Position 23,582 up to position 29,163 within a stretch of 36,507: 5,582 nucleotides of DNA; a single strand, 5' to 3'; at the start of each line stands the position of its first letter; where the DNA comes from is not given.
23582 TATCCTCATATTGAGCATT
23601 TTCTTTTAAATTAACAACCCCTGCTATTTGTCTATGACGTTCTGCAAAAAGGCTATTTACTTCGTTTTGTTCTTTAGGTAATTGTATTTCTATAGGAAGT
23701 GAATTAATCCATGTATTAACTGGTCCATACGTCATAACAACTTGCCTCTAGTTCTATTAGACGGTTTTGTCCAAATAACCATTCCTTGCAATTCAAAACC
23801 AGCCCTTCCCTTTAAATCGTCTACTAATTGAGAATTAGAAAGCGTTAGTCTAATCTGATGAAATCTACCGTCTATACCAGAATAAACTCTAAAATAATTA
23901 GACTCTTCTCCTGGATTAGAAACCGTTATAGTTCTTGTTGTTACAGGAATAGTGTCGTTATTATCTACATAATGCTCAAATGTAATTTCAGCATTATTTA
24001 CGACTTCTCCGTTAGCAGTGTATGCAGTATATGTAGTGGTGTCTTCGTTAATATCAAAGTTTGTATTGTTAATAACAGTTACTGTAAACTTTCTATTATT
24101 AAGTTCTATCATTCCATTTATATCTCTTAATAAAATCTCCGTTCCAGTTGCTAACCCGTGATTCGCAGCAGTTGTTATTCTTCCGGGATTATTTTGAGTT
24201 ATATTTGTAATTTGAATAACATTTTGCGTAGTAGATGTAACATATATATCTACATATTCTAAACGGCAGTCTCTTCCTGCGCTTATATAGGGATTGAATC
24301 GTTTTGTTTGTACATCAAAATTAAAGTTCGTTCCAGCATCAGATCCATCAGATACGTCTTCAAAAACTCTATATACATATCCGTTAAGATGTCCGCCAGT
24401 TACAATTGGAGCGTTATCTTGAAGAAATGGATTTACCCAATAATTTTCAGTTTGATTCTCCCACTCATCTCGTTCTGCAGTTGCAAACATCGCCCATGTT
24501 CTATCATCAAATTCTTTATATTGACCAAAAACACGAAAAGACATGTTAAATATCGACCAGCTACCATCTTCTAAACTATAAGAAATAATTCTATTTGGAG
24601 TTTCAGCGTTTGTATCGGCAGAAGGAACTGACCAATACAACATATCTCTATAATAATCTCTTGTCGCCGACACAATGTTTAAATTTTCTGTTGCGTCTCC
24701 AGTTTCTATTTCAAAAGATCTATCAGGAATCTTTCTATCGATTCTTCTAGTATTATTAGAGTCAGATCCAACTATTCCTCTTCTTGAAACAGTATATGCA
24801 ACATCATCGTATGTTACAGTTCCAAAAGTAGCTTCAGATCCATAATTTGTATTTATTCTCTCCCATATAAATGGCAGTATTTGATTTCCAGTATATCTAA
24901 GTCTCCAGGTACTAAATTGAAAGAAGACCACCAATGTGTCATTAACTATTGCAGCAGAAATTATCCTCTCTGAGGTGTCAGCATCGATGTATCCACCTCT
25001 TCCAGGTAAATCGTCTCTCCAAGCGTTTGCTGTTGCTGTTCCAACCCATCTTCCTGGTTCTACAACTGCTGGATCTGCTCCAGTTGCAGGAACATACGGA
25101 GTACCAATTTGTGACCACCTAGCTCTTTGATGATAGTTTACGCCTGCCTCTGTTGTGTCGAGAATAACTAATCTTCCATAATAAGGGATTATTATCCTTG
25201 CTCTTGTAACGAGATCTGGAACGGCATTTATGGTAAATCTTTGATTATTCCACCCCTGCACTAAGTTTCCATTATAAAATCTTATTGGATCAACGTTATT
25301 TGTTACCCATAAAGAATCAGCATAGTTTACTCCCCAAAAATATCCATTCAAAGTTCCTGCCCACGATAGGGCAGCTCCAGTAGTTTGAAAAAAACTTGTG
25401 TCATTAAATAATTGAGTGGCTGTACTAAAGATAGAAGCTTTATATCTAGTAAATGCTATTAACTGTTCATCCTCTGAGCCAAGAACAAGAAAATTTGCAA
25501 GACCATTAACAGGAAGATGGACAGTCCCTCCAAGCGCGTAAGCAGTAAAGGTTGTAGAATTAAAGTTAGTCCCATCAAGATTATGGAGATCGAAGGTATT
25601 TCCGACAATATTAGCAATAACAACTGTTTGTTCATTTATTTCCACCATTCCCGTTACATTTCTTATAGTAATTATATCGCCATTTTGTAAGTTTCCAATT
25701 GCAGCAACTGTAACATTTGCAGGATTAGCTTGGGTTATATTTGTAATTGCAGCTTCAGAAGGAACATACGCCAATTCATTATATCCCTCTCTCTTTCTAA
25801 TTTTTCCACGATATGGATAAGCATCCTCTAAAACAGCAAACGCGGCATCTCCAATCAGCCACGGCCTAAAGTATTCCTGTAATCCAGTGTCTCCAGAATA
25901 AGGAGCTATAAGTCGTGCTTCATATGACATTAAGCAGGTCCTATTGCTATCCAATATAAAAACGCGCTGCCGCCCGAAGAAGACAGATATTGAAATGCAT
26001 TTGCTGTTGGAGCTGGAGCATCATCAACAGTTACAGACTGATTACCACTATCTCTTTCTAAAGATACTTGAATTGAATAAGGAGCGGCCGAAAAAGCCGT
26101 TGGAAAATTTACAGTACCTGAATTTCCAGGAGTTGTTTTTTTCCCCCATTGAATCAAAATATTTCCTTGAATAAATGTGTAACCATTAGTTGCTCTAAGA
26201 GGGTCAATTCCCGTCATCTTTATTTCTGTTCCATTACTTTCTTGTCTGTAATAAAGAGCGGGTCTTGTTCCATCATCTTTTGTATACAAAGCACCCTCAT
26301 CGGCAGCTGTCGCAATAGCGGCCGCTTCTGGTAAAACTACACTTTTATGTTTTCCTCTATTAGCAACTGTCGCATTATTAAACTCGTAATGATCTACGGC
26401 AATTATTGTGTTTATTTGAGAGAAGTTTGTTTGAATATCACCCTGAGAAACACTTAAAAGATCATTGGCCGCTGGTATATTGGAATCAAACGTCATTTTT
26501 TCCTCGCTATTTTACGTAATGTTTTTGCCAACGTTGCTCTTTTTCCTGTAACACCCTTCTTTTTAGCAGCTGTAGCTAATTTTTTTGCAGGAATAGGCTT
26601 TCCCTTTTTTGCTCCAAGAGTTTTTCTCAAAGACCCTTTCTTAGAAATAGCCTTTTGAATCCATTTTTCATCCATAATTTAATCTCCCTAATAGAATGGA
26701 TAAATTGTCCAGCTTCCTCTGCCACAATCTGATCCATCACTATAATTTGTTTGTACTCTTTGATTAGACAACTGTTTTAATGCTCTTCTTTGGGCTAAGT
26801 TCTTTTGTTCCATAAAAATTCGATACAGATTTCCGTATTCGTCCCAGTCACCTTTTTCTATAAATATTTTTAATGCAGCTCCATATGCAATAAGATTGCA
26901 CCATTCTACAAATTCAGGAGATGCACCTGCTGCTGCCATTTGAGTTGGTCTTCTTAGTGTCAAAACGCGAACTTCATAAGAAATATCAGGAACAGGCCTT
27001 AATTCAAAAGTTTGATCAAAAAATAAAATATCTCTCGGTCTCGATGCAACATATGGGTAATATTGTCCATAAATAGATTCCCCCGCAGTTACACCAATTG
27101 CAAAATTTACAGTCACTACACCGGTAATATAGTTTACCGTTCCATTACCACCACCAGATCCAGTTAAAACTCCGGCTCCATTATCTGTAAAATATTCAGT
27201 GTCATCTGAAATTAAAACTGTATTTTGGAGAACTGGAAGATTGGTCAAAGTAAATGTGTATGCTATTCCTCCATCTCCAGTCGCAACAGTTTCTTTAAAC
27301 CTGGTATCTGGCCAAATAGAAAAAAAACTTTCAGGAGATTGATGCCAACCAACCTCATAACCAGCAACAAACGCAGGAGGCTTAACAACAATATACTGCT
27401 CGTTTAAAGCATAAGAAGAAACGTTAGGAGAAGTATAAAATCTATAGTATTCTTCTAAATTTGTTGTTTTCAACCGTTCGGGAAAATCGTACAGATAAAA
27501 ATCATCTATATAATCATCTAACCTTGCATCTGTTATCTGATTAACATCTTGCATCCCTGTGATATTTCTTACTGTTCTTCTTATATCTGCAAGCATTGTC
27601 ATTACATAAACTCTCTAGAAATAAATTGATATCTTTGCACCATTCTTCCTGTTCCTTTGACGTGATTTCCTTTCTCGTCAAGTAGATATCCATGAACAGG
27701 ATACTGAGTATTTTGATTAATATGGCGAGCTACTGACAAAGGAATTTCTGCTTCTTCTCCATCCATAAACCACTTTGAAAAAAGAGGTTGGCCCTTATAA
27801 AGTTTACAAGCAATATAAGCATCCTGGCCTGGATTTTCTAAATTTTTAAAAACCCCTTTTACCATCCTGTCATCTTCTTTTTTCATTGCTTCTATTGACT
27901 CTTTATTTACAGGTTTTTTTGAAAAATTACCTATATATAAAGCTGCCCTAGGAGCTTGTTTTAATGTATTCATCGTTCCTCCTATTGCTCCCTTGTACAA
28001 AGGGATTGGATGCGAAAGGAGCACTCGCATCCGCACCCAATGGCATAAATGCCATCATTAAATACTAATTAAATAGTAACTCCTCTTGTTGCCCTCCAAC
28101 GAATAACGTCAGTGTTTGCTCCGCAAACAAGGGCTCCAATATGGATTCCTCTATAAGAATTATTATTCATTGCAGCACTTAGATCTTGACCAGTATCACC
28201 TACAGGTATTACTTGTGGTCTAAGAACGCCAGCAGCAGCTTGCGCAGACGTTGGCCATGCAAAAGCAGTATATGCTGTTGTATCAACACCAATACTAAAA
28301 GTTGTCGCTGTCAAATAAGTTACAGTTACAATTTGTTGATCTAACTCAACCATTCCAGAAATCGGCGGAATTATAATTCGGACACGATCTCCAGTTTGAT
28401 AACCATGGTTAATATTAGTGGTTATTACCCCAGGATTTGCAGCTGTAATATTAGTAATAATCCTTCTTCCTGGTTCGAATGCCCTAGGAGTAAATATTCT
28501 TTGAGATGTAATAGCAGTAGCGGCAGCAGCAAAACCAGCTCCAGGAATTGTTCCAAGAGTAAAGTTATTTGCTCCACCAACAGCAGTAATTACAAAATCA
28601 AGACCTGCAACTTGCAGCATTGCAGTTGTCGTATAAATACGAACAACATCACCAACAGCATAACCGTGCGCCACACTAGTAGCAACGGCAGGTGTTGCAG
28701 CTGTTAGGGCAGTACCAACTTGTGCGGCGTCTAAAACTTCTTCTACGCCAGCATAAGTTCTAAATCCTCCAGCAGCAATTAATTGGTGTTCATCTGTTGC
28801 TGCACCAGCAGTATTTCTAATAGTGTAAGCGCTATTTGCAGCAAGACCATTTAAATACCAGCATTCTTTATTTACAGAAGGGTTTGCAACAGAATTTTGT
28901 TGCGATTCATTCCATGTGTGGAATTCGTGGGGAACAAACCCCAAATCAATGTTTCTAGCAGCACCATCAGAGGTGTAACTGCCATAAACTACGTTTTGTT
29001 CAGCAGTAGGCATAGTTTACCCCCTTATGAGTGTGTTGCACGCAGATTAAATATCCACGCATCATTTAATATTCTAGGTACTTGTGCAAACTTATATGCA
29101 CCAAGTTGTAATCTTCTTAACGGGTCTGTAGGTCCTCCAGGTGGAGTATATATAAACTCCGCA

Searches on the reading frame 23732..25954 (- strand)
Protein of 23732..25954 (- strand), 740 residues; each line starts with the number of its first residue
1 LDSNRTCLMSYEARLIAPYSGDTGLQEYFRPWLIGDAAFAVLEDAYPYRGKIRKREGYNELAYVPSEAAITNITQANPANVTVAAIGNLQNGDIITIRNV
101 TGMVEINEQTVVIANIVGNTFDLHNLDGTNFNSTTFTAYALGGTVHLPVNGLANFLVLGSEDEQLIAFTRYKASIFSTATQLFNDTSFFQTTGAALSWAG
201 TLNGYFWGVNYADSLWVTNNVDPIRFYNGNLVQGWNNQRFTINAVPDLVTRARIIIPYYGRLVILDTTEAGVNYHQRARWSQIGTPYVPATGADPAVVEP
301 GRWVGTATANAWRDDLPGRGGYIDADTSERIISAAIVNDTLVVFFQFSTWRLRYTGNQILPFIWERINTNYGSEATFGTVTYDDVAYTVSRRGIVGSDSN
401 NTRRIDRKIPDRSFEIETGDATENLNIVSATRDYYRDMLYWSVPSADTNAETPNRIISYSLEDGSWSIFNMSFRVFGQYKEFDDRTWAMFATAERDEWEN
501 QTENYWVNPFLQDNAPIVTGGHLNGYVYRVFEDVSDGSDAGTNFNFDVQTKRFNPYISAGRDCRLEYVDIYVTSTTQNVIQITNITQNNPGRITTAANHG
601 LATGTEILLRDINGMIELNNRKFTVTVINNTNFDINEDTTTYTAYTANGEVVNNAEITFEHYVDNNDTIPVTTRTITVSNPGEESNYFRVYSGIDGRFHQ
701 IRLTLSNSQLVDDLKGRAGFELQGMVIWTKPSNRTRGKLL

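Call 22: search_protein_families(library=phrogs, proteins=[window:23732-25954:-], max_evalue=0.001)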
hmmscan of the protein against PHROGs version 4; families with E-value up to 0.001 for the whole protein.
window:23732-25954:- (740 aa): 1 family
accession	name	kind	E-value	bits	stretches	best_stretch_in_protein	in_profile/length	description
phrog_584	-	tail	8.1e-15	56.2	2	67-133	20-84/218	major tail protein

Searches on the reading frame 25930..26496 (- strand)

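Call 22: search_protein_families(library=phrogs, proteins=[window:25930-26496:-], max_evalue=0.001)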
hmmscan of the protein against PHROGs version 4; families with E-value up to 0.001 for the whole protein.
window:25930-26496:- (188 aa): 4 families
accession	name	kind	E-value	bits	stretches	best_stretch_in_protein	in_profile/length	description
phrog_1396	-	tail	1.8e-10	41.6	1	73-186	234-340/504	tail fiber protein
phrog_2557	-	head and packaging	6.9e-10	39.2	1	101-186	440-532/534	virion structural protein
phrog_4209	-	tail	5.5e-07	29.9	1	98-186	312-405/406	tail fiber protein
phrog_26190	-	unknown function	5.2e-05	23.7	1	111-159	164-217/260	-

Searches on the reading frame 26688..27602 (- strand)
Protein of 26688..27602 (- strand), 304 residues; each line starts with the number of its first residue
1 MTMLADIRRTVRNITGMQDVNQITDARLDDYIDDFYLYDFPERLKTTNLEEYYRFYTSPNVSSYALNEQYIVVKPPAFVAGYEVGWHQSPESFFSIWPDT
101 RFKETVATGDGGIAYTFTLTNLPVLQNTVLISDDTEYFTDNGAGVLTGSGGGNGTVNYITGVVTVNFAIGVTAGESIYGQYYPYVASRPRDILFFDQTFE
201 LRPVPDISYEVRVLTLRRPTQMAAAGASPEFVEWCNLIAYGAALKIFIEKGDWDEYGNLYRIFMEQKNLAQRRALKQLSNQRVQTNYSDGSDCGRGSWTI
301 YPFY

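Call 22: search_protein_families(library=phrogs, proteins=[window:26688-27602:-], max_evalue=0.001)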
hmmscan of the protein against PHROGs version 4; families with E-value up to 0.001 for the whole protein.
window:26688-27602:- (304 aa): 1 family
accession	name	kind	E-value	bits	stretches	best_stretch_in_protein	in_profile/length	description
phrog_6128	-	unknown function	0.00093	18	0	105-166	380-446/1200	-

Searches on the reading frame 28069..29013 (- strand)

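Call 22: search_protein_families(library=phrogs, proteins=[window:28069-29013:-], max_evalue=0.001)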
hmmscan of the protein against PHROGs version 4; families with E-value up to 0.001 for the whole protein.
window:28069-29013:- (314 aa): 1 family
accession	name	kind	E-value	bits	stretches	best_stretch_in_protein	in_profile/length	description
phrog_584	-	tail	1.1e-11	45.9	2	186-255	23-89/218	major tail protein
